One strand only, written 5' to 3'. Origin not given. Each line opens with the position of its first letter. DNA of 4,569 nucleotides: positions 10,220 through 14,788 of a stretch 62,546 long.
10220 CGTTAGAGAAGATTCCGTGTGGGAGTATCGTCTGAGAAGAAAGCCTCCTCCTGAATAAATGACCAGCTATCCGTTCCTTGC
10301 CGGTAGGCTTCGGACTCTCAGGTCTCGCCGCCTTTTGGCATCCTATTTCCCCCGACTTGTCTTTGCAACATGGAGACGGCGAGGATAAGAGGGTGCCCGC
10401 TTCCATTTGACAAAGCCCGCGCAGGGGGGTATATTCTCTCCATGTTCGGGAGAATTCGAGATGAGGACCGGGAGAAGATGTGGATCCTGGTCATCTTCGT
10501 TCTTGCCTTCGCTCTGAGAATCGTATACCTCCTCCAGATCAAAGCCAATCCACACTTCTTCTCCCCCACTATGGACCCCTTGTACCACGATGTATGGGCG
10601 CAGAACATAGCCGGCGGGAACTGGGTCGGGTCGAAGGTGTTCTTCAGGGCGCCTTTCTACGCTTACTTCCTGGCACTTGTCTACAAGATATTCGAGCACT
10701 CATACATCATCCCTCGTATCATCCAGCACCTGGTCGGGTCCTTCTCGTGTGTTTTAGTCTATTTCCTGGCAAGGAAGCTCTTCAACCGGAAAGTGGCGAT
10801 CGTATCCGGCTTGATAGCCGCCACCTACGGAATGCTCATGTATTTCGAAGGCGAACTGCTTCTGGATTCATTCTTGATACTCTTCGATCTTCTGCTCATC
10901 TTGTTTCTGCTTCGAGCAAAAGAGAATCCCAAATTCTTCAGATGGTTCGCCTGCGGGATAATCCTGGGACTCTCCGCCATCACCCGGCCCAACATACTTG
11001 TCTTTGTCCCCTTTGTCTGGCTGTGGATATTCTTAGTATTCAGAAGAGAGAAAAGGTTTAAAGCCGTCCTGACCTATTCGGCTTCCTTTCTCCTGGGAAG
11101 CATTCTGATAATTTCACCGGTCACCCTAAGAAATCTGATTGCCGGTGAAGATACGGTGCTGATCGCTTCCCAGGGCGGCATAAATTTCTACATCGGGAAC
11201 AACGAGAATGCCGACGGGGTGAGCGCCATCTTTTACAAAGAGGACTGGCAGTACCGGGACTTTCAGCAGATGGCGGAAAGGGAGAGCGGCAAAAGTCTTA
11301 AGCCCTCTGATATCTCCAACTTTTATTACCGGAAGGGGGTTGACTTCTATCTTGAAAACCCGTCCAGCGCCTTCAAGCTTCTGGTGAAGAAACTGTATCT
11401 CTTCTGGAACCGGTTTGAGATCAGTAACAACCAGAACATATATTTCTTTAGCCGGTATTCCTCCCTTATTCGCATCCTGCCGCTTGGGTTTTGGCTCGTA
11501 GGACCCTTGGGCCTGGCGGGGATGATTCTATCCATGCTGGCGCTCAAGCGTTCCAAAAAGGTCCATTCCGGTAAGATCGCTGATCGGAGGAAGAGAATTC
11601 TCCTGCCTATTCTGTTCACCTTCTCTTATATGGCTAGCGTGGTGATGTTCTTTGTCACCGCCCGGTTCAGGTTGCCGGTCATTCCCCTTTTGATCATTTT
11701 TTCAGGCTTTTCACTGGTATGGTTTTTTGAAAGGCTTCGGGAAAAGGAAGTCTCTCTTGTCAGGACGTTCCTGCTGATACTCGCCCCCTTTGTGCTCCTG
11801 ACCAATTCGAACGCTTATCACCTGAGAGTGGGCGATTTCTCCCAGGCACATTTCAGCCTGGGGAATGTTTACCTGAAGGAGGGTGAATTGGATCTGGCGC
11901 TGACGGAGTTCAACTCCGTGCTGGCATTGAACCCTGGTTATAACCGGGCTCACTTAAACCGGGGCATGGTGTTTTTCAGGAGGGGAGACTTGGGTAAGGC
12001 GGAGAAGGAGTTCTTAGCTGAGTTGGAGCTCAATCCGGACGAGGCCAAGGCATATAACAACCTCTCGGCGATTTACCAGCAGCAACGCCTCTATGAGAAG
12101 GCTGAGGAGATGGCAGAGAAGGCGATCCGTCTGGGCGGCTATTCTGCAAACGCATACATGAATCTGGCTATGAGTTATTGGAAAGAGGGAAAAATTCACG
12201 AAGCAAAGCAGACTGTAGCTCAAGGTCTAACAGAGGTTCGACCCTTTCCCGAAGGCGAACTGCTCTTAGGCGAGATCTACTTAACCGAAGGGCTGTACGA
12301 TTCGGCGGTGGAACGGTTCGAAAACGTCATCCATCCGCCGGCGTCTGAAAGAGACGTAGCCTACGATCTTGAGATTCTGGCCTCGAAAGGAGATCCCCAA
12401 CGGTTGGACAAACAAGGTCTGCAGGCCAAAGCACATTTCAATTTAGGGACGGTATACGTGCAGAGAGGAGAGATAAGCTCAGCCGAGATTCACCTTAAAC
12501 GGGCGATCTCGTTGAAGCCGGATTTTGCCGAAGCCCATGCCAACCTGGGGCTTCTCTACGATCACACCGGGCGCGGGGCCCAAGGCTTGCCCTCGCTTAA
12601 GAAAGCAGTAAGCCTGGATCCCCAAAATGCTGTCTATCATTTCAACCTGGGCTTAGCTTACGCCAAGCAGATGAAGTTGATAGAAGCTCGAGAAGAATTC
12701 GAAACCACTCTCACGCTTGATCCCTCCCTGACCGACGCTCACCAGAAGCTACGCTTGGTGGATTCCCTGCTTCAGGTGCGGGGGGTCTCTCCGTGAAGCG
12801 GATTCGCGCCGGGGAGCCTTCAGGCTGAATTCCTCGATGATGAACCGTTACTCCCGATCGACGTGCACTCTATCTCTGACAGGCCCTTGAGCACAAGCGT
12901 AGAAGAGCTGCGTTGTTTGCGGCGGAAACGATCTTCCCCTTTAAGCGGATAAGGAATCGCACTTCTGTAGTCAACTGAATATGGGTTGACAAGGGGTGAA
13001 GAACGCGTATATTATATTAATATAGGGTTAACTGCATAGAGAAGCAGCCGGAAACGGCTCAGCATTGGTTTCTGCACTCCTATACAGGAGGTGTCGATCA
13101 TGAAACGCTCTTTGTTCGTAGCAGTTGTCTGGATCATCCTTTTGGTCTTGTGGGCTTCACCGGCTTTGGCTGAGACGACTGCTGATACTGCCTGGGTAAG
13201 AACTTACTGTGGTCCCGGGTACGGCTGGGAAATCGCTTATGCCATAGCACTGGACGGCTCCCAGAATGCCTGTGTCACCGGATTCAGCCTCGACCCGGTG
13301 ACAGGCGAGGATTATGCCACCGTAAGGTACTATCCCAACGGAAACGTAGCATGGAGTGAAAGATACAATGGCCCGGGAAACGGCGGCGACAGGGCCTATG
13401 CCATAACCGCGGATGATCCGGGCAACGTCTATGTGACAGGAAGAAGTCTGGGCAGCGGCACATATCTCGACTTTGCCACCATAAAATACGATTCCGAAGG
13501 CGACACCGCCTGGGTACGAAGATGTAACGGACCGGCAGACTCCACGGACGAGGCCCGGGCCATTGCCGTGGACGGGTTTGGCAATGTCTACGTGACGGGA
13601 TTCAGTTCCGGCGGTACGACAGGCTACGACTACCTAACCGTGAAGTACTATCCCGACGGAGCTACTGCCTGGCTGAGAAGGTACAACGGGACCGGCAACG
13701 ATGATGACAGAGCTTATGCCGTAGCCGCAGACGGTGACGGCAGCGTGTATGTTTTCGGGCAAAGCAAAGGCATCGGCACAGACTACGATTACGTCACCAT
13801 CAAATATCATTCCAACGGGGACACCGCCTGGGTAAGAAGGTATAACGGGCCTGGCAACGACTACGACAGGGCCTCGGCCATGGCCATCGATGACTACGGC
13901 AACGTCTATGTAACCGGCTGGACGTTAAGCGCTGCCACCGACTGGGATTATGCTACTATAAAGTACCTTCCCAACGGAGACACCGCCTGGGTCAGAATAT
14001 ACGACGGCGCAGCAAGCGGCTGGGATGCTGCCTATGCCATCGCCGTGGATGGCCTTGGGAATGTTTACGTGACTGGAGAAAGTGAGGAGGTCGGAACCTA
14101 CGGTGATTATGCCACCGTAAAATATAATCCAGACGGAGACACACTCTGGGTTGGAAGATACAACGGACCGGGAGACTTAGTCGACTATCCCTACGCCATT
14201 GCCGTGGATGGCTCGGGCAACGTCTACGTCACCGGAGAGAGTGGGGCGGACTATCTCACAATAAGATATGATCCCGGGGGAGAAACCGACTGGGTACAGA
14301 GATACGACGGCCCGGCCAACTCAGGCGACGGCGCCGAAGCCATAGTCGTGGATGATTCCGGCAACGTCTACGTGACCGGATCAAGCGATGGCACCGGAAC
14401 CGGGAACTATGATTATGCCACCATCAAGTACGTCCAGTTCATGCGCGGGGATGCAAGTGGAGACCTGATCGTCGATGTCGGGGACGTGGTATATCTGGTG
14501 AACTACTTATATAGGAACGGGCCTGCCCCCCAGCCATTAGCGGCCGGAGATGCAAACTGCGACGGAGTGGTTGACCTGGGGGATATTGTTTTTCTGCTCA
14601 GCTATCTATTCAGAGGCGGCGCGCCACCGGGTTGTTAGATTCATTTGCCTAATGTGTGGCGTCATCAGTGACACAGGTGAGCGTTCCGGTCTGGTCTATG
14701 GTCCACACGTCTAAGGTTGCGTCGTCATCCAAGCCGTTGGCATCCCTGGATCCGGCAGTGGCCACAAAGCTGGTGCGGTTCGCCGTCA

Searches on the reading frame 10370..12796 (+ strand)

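Call 98: search_protein_families(library=pfam, proteins=[window:10370-12796:+], max_evalue=0.00001)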
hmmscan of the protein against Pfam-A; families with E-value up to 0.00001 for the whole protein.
window:10370-12796:+ (808 aa): 16 families
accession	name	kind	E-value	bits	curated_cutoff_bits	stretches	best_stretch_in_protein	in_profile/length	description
PF07719.23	TPR_2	-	1.8e-37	124.8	27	0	492-523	2-33/34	Tetratricopeptide repeat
PF00515.34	TPR_1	-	3.5e-36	122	27.8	0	686-719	1-34/34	Tetratricopeptide repeat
PF13181.12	TPR_8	-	6.2e-32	107.4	25.7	0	686-718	1-33/34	Tetratricopeptide repeat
PF13414.12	TPR_11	-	3.3e-28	97.5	26.8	2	693-730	1-38/42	TPR repeat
PF13432.12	TPR_16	-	5.2e-26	91.2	32.7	1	497-558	3-64/65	Tetratricopeptide repeat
PF13431.12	TPR_17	-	3.9e-24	83.3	24.4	0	743-775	2-34/34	Tetratricopeptide repeat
PF13424.12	TPR_12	-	1.7e-20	73.4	30.1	1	526-588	4-74/77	Tetratricopeptide repeat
PF13428.12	TPR_14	-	1.6e-19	68.9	23.5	0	688-727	3-42/44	Tetratricopeptide repeat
PF13231.12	PMT_2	-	5.4e-18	66.2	26.1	1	94-251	3-157/160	Dolichyl-phosphate-mannose-protein mannosyltransferase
PF14559.12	TPR_19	-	8.3e-17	61.7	25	0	502-565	2-64/68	Tetratricopeptide repeat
PF13371.12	TPR_9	-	3.6e-13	49.8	35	0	497-561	1-65/73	Tetratricopeptide repeat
PF13176.12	TPR_7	-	3.4e-11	42.7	27.9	0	632-654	4-26/36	Tetratricopeptide repeat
PF13374.12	TPR_10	-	1.7e-10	41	27.5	0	559-588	2-31/42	Tetratricopeptide repeat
PF07721.20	TPR_4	-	7.8e-10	38.9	27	0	526-545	2-21/26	Tetratricopeptide repeat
PF13174.12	TPR_6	-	3.9e-07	30.7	26.3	0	493-522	2-31/33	Tetratricopeptide repeat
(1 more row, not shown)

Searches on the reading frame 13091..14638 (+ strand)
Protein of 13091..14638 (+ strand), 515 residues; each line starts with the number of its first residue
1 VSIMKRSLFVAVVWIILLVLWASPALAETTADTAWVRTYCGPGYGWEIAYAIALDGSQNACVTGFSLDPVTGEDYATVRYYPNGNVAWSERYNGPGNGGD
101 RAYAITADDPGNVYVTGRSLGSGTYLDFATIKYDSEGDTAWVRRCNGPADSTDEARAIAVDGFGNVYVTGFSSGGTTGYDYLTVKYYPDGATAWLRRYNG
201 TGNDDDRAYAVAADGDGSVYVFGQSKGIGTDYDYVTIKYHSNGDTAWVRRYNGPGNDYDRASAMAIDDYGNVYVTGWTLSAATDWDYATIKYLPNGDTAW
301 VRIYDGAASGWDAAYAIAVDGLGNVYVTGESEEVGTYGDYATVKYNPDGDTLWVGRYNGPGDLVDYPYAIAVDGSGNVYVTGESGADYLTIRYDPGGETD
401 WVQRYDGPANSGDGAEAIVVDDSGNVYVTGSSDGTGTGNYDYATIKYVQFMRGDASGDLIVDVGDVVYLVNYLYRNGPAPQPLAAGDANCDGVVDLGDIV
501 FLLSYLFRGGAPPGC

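Call 98: search_protein_families(library=pfam, proteins=[window:13091-14638:+], max_evalue=0.00001)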
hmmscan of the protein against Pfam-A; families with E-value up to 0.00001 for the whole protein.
window:13091-14638:+ (515 aa): 1 family
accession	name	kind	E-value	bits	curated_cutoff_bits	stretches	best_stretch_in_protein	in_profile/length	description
PF06739.17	SBBP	-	5.4e-37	125.9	20.5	2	356-387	5-36/38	Beta-propeller repeat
